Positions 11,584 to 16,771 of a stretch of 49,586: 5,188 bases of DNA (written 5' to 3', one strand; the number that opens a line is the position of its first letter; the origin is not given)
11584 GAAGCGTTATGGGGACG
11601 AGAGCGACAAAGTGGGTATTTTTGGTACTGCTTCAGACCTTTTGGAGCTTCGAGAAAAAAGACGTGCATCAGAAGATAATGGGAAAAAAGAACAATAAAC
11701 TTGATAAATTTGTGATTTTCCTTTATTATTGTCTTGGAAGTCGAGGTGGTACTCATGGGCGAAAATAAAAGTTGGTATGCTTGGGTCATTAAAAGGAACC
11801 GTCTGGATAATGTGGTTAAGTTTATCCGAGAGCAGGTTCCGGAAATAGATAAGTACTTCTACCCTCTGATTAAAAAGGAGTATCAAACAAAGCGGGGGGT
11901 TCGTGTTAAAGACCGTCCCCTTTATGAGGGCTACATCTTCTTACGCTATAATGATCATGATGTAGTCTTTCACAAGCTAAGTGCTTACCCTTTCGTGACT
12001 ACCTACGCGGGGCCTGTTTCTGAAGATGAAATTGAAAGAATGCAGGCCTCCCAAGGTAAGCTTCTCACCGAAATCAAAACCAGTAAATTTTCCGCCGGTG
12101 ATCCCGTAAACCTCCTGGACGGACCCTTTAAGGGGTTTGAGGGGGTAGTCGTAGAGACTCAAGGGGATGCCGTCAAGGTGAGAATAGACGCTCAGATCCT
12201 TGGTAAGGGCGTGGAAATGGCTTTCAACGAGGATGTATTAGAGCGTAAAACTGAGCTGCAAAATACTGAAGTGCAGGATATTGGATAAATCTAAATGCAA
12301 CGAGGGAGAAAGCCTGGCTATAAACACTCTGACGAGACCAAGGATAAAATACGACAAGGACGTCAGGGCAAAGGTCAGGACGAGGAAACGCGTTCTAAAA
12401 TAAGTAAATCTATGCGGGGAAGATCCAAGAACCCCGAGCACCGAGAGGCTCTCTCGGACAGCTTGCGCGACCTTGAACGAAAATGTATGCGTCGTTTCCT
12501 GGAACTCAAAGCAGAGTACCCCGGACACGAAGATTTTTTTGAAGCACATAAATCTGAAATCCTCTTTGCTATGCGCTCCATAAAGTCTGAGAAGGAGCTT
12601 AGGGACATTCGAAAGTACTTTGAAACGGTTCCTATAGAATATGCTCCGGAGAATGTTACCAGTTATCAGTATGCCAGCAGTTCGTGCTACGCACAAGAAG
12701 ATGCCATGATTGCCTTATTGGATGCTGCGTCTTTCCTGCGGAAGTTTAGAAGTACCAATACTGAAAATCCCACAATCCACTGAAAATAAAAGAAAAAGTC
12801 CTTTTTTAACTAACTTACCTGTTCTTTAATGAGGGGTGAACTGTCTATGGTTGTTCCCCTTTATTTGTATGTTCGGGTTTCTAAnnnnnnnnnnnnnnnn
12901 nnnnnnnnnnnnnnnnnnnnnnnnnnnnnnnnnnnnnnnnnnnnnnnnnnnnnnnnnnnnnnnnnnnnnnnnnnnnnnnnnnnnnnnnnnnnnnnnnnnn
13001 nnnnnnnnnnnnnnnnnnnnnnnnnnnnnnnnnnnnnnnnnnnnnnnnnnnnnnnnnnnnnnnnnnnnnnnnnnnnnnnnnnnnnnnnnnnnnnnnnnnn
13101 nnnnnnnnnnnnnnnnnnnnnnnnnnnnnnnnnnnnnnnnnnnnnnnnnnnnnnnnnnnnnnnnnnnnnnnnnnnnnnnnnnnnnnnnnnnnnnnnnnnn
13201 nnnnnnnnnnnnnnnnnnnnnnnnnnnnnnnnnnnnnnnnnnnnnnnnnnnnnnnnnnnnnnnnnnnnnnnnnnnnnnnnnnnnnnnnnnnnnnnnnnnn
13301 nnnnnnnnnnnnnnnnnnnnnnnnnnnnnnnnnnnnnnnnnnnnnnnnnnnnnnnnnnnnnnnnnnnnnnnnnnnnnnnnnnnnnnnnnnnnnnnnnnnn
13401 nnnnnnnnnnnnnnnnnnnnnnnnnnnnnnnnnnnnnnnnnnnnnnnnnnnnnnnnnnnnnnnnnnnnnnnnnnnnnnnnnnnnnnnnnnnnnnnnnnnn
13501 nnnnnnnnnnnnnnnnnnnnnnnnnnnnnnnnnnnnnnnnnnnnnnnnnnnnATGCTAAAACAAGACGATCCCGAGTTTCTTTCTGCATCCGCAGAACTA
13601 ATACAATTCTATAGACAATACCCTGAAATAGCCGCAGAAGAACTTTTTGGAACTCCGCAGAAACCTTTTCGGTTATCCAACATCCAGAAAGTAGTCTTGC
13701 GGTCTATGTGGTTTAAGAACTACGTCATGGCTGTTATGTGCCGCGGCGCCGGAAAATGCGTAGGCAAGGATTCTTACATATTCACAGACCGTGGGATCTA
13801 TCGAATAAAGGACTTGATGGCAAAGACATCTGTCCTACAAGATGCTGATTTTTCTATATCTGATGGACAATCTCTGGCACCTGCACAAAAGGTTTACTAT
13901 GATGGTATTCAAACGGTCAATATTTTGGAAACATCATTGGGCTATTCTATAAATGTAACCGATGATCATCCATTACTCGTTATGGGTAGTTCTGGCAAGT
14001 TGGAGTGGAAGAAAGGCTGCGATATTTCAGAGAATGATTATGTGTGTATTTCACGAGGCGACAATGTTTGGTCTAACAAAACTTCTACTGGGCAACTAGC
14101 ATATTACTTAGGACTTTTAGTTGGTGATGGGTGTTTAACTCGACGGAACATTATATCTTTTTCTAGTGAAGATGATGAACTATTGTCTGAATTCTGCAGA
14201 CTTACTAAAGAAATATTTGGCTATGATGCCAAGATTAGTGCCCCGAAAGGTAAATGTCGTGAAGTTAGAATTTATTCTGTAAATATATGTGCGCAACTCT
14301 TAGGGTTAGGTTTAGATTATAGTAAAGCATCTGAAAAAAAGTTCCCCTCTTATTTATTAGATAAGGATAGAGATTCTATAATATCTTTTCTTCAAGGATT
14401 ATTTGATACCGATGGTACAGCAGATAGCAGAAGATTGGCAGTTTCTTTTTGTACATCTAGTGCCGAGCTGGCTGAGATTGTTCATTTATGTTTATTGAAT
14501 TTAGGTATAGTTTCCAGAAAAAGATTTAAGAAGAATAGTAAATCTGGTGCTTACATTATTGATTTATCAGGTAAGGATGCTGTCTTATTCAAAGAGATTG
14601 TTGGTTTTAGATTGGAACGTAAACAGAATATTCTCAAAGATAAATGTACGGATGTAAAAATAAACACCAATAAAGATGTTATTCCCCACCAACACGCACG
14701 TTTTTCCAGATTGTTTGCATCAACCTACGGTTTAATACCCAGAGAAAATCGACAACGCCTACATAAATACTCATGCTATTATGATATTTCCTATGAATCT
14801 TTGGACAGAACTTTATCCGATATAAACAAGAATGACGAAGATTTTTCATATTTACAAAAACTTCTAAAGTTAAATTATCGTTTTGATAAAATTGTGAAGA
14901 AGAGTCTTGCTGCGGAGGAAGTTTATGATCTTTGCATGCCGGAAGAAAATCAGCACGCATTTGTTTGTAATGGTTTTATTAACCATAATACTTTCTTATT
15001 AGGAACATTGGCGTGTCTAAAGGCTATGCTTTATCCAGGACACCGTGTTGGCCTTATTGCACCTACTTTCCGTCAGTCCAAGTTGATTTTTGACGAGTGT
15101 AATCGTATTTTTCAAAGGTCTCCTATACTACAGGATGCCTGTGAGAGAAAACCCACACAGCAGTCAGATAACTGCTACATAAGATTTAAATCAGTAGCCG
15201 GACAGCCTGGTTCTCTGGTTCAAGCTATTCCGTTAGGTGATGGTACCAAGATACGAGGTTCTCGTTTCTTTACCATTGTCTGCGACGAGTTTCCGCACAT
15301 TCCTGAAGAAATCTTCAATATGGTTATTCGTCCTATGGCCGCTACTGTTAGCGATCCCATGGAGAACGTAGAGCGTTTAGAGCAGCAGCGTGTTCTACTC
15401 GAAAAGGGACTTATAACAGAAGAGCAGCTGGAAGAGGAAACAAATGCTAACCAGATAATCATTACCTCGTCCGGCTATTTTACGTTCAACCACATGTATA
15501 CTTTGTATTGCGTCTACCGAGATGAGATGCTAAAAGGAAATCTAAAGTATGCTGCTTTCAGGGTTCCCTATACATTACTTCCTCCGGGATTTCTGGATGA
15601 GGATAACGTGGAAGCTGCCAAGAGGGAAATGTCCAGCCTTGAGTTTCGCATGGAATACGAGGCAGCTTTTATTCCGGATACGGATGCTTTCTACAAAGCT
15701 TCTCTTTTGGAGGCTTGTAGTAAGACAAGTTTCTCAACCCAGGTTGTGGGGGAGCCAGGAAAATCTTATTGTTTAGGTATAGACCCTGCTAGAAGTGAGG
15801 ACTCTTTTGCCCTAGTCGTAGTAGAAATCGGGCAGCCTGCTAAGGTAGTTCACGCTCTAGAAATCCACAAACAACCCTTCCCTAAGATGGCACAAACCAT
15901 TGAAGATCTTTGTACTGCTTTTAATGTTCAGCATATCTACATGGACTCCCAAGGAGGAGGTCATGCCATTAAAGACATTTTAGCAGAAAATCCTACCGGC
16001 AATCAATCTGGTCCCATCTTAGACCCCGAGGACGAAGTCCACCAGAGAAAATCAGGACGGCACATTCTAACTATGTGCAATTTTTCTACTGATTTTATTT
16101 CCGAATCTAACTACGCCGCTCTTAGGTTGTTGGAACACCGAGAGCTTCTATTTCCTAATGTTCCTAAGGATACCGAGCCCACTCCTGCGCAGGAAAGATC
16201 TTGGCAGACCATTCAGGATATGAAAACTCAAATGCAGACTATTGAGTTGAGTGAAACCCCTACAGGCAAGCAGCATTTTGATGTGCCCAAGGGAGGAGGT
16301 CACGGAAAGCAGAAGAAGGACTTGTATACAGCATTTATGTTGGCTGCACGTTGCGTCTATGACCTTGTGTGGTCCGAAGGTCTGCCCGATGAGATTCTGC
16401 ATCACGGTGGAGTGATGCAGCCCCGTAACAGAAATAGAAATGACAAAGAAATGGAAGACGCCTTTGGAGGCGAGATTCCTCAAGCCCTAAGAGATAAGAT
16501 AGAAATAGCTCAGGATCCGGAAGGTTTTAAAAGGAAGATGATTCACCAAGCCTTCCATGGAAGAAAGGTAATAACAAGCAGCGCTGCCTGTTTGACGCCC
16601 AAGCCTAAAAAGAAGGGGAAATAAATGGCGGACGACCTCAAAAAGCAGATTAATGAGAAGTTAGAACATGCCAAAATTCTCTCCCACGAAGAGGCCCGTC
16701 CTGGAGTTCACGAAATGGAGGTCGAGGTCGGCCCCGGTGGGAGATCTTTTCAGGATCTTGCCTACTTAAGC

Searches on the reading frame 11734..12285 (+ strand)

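Call 73: search_protein_families(library=pfam, proteins=[window:11734-12285:+], max_evalue=0.001)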
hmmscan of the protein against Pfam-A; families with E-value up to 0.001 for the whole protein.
window:11734-12285:+ (184 aa): 2 families
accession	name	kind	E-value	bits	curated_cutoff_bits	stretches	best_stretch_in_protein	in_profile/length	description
PF02357.24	NusG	-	4.3e-06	27.6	22.2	1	12-103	1-92/93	Transcription termination factor nusG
PF00467.35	KOW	-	0.0008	19.6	22.3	1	128-152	8-32/32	KOW motif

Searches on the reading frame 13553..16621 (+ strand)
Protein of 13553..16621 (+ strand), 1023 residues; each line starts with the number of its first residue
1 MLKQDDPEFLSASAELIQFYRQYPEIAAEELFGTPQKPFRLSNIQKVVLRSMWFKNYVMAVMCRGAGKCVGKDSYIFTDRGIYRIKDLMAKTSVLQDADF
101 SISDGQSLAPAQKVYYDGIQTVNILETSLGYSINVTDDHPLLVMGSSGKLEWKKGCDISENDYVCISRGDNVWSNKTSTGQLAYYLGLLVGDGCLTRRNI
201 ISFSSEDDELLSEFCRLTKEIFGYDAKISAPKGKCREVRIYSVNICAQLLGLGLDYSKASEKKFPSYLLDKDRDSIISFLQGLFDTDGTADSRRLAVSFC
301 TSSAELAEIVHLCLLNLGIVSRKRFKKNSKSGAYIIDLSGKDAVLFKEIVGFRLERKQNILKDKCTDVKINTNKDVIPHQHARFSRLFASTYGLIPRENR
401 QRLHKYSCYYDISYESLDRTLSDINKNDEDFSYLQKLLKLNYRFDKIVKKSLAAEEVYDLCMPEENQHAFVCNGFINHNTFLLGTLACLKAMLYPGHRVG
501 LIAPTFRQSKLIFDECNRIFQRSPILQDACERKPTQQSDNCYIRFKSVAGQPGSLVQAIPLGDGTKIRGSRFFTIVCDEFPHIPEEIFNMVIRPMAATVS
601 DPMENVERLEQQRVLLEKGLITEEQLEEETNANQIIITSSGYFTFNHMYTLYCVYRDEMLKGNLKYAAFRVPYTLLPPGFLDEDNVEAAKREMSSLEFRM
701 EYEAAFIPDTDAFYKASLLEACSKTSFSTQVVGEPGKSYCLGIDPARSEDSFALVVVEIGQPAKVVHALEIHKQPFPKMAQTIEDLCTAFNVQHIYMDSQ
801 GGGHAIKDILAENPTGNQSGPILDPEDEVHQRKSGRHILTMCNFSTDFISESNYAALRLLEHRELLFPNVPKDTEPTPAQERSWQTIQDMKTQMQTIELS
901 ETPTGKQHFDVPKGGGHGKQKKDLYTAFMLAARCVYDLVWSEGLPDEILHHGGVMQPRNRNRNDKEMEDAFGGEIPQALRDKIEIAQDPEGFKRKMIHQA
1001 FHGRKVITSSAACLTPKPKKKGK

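Call 15: search_protein_families(library=phrogs, proteins=[window:13553-16621:+], max_evalue=0.001)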
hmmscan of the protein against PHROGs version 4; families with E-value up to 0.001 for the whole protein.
window:13553-16621:+ (1023 aa): 12 families
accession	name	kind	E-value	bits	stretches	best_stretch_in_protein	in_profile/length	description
phrog_9666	-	unknown function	2.4e-23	83.3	1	64-490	60-496/779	-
phrog_2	-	head and packaging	5.2e-23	82.7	1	480-929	291-586/807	terminase large subunit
phrog_30356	-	DNA, RNA and nucleotide metabolism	2.4e-14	53.4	1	66-382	382-686/823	helicase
phrog_15503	-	unknown function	5.7e-12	46.5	1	13-72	44-102/245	-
phrog_5909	-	head and packaging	2.4e-11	44.3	1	682-809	44-182/285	terminase large subunit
phrog_17415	-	head and packaging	3.3e-10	39.6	1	62-195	183-309/940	terminase large subunit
phrog_4645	-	DNA, RNA and nucleotide metabolism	7.9e-10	39.4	1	173-365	100-304/308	endonuclease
phrog_38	-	head and packaging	8.2e-07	29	1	655-813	479-628/760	terminase large subunit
phrog_7579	-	head and packaging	4.5e-06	27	1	487-600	38-138/239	terminase large subunit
phrog_9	-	head and packaging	5.3e-06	26.5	0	479-580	236-329/812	terminase large subunit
phrog_36964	-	head and packaging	0.00026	20.1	1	164-323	196-342/890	terminase large subunit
phrog_19299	-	head and packaging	0.00027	20.5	1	183-318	153-294/702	terminase large subunit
